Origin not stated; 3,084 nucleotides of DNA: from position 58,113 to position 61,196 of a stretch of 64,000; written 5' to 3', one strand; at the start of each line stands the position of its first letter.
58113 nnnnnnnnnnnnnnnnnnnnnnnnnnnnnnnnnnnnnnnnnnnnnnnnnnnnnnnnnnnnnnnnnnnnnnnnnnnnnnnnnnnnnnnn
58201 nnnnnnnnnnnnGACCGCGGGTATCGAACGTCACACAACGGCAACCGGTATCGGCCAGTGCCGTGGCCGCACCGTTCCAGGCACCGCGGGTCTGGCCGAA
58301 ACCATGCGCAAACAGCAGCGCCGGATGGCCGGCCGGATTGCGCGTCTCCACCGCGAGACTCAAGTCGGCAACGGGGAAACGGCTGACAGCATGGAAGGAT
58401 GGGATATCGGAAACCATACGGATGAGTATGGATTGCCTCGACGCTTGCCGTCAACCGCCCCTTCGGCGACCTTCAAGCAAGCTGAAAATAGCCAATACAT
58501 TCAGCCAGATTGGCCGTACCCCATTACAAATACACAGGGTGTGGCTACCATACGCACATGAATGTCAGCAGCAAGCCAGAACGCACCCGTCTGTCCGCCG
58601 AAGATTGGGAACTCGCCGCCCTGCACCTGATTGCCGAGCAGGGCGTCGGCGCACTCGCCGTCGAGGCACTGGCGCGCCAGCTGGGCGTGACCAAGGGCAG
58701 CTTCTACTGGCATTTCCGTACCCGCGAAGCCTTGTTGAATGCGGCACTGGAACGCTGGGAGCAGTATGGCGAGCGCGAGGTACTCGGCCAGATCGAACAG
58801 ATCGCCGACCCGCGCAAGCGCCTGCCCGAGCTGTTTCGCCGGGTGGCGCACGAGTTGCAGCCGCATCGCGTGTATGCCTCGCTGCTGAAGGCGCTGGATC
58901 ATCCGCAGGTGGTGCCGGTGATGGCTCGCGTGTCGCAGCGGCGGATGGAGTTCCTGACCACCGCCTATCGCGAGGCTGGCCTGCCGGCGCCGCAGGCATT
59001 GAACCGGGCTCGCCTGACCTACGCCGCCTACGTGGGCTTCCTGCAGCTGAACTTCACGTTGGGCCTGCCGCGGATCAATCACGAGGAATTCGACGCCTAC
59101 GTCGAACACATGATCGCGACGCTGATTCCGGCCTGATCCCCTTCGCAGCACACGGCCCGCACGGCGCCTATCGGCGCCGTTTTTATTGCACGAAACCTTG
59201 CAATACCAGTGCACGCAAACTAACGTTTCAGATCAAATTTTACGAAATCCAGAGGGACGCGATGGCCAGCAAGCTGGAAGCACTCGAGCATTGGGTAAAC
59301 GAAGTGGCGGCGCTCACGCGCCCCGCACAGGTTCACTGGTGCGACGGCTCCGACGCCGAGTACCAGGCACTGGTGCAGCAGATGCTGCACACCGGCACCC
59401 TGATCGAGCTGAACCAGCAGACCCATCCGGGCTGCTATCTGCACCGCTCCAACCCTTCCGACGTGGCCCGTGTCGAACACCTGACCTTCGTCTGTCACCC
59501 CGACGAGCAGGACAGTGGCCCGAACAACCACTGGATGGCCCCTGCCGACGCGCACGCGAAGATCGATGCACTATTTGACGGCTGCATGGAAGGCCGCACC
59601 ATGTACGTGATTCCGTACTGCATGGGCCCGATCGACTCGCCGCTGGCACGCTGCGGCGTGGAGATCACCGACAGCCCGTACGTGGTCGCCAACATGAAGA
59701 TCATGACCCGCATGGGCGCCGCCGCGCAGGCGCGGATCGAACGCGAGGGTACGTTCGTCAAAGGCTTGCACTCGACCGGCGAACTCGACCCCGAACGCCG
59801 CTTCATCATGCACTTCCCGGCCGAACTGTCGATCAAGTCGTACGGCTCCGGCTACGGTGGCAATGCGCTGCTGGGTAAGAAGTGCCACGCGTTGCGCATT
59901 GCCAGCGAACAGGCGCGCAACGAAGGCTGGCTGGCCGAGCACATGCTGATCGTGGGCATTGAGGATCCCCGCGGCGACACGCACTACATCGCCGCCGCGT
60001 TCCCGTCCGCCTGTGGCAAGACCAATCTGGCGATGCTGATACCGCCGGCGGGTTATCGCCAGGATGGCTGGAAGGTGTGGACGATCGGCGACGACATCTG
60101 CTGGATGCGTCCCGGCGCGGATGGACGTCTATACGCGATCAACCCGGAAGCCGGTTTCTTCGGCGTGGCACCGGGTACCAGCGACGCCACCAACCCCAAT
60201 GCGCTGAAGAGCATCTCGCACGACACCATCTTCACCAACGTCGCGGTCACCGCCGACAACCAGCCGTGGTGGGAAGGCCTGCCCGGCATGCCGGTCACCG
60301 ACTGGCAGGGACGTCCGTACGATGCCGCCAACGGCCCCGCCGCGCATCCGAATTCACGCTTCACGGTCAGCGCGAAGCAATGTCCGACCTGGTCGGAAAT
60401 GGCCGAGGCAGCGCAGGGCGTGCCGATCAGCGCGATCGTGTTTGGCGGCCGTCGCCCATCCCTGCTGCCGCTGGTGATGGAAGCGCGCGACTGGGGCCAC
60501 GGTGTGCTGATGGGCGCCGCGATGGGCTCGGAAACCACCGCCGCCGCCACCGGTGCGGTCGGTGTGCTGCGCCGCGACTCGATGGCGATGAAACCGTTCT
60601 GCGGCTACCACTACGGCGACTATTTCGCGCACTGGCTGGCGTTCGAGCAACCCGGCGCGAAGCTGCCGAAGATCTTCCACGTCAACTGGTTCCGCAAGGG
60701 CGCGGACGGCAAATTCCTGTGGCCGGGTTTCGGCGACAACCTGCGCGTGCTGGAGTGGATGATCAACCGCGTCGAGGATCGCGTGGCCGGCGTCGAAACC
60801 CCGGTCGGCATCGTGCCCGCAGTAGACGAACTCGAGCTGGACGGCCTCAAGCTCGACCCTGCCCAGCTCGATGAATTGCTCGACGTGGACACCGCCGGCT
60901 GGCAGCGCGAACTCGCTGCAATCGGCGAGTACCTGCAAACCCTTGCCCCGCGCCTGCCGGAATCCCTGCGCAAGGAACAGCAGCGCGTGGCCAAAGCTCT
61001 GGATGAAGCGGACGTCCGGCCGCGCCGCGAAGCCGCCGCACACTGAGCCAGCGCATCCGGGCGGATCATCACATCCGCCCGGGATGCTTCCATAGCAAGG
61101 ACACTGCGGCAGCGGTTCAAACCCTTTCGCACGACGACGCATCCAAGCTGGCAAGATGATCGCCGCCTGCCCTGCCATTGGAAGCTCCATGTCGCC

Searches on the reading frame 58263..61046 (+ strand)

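Call 60: search_protein_families(library=pfam, proteins=[window:58263-61046:+], max_evalue=0.00001)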
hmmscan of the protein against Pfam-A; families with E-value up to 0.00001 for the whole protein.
window:58263-61046:+ (927 aa): 2 families
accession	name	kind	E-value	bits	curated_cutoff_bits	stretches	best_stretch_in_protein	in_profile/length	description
PF00821.23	PEPCK_GTP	-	4.7e-154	512.9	23.8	1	556-910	1-355/357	Phosphoenolpyruvate carboxykinase C-terminal P-loop domain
PF17297.7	PEPCK_N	-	1.9e-86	289.6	23.8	1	344-552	2-218/218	Phosphoenolpyruvate carboxykinase N-terminal domain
